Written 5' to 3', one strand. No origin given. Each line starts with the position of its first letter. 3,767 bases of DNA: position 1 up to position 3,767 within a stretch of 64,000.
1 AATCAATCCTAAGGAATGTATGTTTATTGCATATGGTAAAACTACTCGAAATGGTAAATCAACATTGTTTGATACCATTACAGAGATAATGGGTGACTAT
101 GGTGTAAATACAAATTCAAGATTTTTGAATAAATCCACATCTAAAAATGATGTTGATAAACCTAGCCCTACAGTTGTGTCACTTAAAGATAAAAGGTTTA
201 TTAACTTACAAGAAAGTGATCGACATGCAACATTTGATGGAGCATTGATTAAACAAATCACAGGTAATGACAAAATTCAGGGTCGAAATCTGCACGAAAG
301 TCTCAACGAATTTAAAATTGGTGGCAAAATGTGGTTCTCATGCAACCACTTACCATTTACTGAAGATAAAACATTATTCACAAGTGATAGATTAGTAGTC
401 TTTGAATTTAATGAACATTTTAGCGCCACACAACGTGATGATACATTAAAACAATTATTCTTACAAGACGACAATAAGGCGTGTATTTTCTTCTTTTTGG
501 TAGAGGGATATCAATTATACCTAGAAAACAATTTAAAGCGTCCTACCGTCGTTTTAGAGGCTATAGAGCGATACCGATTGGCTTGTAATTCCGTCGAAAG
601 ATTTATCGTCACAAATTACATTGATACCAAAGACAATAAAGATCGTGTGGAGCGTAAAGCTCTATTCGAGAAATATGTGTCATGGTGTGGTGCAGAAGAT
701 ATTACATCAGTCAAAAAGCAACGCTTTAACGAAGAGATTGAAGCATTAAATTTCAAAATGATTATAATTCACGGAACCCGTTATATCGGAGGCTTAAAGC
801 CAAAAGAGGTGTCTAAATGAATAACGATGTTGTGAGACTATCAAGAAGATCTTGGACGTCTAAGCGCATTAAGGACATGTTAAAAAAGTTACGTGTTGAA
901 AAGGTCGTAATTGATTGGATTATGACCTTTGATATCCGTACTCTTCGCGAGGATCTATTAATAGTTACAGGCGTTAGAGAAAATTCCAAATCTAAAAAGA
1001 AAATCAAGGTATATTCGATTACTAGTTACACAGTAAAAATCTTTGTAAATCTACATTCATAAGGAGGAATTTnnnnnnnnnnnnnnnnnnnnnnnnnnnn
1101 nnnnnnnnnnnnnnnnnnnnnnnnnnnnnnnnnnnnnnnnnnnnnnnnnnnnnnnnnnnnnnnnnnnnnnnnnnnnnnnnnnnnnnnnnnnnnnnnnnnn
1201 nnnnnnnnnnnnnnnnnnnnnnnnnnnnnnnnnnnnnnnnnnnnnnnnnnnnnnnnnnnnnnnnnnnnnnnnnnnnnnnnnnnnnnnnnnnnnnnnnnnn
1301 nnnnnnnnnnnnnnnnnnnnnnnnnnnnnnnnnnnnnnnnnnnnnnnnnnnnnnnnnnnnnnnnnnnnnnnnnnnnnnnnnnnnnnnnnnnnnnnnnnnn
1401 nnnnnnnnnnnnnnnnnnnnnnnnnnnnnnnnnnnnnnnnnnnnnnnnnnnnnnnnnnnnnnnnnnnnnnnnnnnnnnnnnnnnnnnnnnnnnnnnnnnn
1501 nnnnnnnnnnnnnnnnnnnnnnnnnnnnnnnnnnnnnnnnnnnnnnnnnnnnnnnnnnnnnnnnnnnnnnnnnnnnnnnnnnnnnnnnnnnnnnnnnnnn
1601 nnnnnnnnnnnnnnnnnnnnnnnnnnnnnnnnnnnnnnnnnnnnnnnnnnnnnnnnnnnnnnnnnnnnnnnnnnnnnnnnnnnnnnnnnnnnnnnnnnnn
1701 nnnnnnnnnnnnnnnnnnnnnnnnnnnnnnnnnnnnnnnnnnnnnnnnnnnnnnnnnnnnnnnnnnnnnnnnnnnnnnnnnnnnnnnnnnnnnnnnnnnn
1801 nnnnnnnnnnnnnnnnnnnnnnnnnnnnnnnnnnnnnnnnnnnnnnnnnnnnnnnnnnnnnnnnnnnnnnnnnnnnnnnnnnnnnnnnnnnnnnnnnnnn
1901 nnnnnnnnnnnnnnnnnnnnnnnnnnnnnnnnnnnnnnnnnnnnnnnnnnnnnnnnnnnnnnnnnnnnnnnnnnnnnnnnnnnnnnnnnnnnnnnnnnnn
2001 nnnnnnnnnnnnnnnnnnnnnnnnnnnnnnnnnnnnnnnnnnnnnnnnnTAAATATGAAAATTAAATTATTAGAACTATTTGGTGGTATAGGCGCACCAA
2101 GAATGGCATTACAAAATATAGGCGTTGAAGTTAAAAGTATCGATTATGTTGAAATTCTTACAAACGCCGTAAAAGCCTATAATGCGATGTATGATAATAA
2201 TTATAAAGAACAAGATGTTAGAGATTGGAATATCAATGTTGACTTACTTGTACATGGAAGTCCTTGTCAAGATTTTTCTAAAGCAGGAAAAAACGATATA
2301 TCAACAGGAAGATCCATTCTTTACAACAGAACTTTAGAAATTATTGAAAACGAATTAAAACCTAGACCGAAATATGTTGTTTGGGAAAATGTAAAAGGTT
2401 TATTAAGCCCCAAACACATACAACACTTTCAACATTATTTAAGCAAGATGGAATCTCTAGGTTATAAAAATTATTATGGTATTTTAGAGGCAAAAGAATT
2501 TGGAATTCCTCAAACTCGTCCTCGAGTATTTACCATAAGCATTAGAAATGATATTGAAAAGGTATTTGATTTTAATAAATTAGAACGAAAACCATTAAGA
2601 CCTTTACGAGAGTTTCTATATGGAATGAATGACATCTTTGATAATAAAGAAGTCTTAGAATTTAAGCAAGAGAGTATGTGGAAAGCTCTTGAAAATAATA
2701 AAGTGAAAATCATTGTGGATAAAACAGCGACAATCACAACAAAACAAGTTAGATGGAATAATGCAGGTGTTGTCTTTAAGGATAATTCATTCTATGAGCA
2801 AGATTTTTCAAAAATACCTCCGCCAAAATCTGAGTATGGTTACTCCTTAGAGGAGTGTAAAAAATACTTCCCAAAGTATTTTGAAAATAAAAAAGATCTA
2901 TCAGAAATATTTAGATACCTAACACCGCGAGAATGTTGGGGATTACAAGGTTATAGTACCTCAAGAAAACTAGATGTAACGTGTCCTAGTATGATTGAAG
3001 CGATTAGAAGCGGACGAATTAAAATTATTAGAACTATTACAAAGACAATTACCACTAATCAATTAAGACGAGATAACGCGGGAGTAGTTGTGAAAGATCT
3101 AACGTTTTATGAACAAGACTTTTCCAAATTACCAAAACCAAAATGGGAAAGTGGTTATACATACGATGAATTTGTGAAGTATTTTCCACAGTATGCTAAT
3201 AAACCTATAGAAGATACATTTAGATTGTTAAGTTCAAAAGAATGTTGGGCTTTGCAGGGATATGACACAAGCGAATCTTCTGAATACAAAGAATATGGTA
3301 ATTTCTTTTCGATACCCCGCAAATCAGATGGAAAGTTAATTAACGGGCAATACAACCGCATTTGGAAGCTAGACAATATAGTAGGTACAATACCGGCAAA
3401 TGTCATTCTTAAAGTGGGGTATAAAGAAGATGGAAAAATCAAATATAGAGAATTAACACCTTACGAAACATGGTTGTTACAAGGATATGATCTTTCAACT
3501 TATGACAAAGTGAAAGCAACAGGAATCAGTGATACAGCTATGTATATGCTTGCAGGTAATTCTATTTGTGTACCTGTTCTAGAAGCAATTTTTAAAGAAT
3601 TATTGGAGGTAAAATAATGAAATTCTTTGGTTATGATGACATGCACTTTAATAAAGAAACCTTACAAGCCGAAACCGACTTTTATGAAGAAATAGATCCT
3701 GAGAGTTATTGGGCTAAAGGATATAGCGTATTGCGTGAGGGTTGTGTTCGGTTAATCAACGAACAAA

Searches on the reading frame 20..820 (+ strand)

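Call 22: search_protein_families(library=pfam, proteins=[window:20-820:+], max_evalue=0.001)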
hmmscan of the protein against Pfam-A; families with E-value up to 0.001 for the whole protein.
window:20-820:+ (266 aa): 1 family
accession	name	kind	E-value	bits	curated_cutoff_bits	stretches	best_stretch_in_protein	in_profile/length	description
PF19263.5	DUF5906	-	1.1e-06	29.7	27.6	1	5-118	2-110/114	Family of unknown function (DUF5906)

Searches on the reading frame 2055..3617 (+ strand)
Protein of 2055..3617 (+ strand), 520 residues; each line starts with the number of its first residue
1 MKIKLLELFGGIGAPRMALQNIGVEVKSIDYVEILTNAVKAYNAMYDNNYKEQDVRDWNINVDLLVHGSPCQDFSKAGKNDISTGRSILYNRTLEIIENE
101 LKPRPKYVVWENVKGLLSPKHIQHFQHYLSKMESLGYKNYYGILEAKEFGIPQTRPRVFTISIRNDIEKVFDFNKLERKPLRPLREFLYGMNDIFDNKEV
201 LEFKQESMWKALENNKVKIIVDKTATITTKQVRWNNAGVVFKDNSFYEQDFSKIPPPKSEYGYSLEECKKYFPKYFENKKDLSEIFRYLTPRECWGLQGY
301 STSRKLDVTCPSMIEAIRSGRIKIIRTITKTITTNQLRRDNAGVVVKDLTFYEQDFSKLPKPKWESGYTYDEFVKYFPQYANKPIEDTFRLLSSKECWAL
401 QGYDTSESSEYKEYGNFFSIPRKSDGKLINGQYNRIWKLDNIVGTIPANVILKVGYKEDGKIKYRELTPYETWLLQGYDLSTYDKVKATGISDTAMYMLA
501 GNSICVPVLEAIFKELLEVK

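Call 22: search_protein_families(library=pfam, proteins=[window:2055-3617:+], max_evalue=0.001)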
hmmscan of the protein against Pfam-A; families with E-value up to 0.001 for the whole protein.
window:2055-3617:+ (520 aa): 1 family
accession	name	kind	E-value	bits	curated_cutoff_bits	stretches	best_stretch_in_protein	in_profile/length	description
PF00145.23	DNA_methylase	-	7.3e-57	193.7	22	2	4-302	2-291/324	C-5 cytosine-specific DNA methylase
